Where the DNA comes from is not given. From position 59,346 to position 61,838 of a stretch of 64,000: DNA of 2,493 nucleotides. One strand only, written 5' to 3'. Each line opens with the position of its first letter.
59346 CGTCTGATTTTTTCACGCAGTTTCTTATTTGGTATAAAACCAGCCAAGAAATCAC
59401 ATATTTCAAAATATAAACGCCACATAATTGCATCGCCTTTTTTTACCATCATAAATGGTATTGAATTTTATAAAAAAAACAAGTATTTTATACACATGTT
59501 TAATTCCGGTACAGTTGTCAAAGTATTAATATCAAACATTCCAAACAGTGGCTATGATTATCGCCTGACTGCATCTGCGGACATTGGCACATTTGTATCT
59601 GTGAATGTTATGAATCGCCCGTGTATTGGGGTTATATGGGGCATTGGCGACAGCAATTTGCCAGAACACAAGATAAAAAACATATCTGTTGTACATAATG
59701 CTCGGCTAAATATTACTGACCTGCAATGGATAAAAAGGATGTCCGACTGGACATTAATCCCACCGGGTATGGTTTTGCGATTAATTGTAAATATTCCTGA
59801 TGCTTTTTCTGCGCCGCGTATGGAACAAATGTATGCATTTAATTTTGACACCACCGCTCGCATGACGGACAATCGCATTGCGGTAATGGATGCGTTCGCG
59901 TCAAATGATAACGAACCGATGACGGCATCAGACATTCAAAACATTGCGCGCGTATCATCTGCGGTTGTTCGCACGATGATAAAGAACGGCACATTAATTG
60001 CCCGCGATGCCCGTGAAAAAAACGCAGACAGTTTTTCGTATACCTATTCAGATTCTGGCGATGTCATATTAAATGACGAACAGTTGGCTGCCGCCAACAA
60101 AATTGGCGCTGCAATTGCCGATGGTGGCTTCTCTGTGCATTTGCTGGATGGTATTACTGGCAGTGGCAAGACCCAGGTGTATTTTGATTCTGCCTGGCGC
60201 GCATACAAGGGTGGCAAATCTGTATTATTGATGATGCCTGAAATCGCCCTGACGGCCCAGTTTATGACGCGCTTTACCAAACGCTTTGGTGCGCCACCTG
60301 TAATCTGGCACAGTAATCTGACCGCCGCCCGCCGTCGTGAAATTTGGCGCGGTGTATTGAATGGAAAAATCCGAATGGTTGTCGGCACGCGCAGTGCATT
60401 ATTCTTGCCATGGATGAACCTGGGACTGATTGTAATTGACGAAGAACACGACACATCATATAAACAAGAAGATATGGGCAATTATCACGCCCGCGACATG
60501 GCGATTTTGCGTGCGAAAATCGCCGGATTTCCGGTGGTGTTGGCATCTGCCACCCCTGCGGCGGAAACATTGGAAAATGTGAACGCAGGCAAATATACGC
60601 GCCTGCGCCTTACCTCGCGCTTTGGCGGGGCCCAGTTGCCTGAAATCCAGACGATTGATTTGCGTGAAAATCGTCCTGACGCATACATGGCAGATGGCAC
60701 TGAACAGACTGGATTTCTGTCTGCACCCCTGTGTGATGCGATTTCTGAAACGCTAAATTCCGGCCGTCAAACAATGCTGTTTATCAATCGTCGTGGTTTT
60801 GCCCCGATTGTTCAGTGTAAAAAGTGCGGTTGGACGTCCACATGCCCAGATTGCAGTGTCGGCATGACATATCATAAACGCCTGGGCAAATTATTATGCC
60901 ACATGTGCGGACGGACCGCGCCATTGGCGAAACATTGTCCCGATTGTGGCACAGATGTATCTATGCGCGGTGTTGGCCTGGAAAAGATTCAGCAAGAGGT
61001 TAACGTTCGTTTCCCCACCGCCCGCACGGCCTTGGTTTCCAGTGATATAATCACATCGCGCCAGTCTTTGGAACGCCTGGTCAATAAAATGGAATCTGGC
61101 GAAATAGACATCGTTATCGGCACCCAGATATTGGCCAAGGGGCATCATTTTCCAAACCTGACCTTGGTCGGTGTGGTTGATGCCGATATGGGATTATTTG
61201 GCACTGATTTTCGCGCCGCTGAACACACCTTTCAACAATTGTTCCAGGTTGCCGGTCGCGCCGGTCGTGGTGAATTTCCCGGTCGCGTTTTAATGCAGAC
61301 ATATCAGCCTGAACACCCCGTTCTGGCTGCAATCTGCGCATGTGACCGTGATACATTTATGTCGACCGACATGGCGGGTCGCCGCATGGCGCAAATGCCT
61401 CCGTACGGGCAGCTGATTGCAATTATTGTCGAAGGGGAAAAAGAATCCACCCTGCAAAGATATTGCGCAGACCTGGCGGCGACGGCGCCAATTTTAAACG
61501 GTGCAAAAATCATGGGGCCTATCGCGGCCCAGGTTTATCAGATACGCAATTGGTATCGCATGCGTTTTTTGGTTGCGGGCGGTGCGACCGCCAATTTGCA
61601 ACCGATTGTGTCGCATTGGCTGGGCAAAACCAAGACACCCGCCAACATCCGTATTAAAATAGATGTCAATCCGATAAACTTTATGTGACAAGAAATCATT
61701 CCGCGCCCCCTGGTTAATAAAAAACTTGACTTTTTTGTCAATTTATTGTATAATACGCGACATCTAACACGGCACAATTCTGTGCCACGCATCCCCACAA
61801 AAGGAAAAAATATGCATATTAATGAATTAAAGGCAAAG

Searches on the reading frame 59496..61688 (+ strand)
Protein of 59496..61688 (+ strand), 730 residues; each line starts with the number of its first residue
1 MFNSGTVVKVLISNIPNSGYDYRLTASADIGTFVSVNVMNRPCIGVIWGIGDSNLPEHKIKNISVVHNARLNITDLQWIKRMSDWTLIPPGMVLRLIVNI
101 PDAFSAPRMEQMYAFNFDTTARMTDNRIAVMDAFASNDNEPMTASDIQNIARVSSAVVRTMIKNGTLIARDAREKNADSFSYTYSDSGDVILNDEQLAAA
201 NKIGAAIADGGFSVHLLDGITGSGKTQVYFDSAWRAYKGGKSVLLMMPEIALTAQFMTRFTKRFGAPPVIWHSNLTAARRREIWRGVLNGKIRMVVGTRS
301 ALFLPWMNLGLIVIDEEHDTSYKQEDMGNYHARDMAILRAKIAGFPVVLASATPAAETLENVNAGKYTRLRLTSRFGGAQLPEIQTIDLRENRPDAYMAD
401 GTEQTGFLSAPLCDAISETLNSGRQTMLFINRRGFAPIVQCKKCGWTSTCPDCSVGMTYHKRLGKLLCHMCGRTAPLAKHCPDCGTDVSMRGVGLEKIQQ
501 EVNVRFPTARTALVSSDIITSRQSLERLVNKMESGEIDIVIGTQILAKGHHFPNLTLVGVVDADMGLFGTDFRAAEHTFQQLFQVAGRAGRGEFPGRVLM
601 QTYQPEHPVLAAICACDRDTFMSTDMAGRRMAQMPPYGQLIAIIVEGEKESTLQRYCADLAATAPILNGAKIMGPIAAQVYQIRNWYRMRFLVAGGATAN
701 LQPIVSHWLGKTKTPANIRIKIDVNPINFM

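Call 66: search_protein_families(library=ncbifam, proteins=[window:59496-61688:+], max_evalue=1e-10)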
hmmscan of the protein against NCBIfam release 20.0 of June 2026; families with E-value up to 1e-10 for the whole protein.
window:59496-61688:+ (730 aa): 23 families
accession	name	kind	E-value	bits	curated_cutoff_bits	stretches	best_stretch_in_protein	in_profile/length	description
NF004070.0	PRK05580.2-2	equivalog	4.3e-252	838.4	921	1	4-730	10-729/729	primosomal protein N'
NF004071.0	PRK05580.2-3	equivalog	2.3e-207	690.4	1105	1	6-730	16-735/735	primosomal protein N'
TIGR00595.1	priA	equivalog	2.4e-182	607.1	230.35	1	216-727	1-509/509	replication restart helicase PriA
NF004066.1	PRK05580.1-3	equivalog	5e-181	603.8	813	1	108-728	171-787/788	primosomal protein N'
NF004067.0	PRK05580.1-4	equivalog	5.7e-179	596.9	763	1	7-729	5-736/737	primosomal protein N'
NF004072.0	PRK05580.2-4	equivalog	1e-168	562.6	1030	1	208-729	133-647/648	primosomal protein N'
NF004065.0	PRK05580.1-1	equivalog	7.8e-154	513.7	858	1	7-728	3-730/731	primosomal protein N'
NF004068.0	PRK05580.1-5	equivalog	9.3e-127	424.2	1249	1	149-730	216-795/795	primosomal protein N'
NF004069.0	PRK05580.2-1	equivalog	3.2e-113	379.3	767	1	214-729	128-611/612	primosomal protein N'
NF011453.0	PRK14873.1-3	equivalog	8.5e-43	146.4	812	1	227-724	186-649/653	primosome assembly protein PriA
NF011455.0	PRK14873.1-5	equivalog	7e-36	123.7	969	1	148-676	95-610/675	primosomal protein N'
NF011454.0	PRK14873.1-4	equivalog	1.3e-34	119.5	951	1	204-677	136-589/651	primosomal protein N'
NF011452.0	PRK14873.1-2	equivalog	1.6e-32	112.6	980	1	235-677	221-641/708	primosomal protein N'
TIGR00580.2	mfd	equivalog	9.5e-22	77.2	800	1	193-320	435-567/907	transcription-repair coupling factor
TIGR00643.1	recG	equivalog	1.8e-18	66.6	659.4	1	215-355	259-397/629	ATP-dependent DNA helicase RecG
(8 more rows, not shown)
